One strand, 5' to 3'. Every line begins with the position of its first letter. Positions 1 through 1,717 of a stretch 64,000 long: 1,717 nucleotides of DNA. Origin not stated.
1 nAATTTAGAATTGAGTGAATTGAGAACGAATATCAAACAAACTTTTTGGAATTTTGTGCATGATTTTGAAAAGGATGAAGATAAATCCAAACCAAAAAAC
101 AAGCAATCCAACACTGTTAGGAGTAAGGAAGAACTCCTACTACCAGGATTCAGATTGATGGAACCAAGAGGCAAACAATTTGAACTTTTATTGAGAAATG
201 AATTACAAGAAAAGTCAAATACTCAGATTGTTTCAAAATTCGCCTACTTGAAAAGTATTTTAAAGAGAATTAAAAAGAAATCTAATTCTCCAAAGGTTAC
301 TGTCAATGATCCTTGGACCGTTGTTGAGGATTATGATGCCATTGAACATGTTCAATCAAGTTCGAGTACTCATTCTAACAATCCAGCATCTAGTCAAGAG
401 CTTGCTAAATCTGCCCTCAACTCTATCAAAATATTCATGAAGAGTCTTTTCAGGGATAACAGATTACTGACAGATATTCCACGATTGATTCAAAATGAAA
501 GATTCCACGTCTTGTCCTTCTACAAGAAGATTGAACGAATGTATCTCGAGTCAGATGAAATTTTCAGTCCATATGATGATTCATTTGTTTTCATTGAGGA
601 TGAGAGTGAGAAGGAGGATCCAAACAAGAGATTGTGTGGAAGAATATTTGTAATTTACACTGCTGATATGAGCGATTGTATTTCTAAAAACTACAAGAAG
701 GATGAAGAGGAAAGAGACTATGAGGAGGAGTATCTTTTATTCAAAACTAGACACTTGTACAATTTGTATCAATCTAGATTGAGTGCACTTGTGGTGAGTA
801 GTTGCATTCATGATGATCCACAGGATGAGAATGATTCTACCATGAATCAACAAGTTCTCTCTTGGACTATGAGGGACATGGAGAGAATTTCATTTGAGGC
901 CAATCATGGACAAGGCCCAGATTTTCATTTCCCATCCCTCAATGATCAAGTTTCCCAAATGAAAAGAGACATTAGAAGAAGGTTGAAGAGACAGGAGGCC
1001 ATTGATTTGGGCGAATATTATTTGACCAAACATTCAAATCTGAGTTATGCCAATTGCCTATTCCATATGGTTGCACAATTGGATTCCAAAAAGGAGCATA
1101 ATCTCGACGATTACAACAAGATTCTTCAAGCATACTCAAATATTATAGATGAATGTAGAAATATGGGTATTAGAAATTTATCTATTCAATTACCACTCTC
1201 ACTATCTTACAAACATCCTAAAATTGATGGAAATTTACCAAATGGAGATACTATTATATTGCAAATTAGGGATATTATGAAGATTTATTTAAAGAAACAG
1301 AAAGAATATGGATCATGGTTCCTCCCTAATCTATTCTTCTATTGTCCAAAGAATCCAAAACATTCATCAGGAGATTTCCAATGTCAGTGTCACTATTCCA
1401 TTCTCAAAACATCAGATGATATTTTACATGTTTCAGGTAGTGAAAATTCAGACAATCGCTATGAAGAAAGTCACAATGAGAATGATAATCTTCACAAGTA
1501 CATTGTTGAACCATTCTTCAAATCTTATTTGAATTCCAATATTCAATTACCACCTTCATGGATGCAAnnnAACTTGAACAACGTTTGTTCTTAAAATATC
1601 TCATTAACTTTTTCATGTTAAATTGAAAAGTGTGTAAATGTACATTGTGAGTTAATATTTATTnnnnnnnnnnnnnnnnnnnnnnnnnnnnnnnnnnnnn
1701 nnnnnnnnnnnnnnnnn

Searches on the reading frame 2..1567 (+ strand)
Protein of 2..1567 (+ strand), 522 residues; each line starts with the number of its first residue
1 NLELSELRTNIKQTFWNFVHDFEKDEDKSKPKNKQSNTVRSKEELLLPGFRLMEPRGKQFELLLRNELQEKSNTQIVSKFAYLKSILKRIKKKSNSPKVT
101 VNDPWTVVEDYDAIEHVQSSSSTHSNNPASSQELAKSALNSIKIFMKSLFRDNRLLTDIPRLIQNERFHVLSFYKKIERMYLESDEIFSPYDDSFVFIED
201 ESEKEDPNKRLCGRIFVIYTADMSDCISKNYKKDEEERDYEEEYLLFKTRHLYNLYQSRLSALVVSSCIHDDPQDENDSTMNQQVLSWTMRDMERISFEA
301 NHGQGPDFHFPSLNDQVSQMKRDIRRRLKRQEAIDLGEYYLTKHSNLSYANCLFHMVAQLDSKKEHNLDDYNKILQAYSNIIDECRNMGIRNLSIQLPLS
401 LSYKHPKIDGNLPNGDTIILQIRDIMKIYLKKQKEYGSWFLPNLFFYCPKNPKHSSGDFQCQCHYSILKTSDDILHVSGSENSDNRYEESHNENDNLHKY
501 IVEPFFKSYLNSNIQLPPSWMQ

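Call 63: search_protein_families(library=pfam, proteins=[window:2-1567:+], max_evalue=0.00001)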
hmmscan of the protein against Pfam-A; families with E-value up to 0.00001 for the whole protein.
window:2-1567:+ (522 aa): 1 family
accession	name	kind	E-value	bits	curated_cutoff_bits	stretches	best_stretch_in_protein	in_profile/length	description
PF10154.14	Fy-3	-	4.1e-11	43.1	25.8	1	317-402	323-427/498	Ferry endosomal RAB5 effector complex subunit 3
